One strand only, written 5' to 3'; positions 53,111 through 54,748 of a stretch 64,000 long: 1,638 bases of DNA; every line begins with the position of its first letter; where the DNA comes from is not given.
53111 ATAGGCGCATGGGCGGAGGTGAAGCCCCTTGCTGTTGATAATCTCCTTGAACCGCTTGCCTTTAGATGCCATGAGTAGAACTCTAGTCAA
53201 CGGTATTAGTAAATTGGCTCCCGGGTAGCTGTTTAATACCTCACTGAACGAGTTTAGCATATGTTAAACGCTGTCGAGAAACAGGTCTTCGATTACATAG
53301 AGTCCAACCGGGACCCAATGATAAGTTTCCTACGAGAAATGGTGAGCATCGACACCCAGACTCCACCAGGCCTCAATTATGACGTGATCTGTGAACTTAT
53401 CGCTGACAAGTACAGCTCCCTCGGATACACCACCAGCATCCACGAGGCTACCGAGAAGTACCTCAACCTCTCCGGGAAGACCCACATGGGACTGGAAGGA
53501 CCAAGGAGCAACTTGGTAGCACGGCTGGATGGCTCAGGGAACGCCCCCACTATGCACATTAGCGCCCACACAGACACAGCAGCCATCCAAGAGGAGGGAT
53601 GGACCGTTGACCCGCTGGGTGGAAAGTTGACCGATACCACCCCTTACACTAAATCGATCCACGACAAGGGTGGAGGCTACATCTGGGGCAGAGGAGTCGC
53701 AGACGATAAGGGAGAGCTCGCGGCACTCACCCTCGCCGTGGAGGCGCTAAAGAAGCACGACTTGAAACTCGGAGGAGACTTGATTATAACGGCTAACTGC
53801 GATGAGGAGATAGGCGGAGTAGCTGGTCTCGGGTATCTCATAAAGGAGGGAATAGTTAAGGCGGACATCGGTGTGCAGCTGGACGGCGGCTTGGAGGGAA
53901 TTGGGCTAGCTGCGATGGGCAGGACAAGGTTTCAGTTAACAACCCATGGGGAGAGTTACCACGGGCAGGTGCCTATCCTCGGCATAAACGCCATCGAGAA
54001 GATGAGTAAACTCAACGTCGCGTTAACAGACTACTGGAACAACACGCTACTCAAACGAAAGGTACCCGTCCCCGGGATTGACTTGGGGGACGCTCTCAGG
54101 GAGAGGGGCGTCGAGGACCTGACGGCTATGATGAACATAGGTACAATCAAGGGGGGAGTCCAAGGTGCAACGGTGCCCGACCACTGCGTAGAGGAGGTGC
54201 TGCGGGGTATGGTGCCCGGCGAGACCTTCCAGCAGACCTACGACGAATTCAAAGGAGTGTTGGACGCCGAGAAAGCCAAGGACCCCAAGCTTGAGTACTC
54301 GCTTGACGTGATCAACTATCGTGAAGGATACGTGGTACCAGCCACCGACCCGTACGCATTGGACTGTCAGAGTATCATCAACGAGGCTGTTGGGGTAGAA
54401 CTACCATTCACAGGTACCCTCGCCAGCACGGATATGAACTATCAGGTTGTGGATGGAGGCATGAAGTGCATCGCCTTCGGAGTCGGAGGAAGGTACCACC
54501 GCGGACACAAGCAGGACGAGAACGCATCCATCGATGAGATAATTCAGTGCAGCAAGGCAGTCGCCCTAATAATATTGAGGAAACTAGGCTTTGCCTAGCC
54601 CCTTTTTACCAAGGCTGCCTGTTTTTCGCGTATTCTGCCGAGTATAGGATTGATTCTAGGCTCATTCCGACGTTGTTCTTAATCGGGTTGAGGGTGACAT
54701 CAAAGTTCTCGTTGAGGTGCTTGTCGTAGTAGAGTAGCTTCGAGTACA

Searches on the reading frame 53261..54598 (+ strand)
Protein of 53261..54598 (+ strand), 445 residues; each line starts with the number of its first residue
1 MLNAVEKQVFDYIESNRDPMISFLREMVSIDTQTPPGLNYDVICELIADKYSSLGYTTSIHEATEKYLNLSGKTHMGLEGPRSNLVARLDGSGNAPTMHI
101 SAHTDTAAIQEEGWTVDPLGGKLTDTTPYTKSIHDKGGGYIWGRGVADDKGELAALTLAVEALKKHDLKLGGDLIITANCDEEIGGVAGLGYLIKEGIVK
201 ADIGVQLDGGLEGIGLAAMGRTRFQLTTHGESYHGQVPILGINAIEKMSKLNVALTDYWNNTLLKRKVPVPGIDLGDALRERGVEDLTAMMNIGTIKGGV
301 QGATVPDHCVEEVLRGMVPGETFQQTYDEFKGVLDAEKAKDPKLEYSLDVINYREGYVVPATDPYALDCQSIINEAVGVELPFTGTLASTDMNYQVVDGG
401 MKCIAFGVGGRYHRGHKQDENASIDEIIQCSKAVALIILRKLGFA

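Call 8: search_protein_families(library=pfam, proteins=[window:53261-54598:+], max_evalue=0.01)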
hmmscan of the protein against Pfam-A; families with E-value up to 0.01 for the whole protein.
window:53261-54598:+ (445 aa): 3 families
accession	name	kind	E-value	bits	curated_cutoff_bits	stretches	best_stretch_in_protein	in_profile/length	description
PF01546.33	Peptidase_M20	-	2.9e-21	76.8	24.6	1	100-439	2-205/206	Peptidase family M20/M25/M40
PF07687.19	M20_dimer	-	2.4e-10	40.7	21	1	219-341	4-106/107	Peptidase dimerisation domain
PF05343.19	Peptidase_M42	-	0.0034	16.9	23.2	0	133-187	120-171/292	M42 glutamyl aminopeptidase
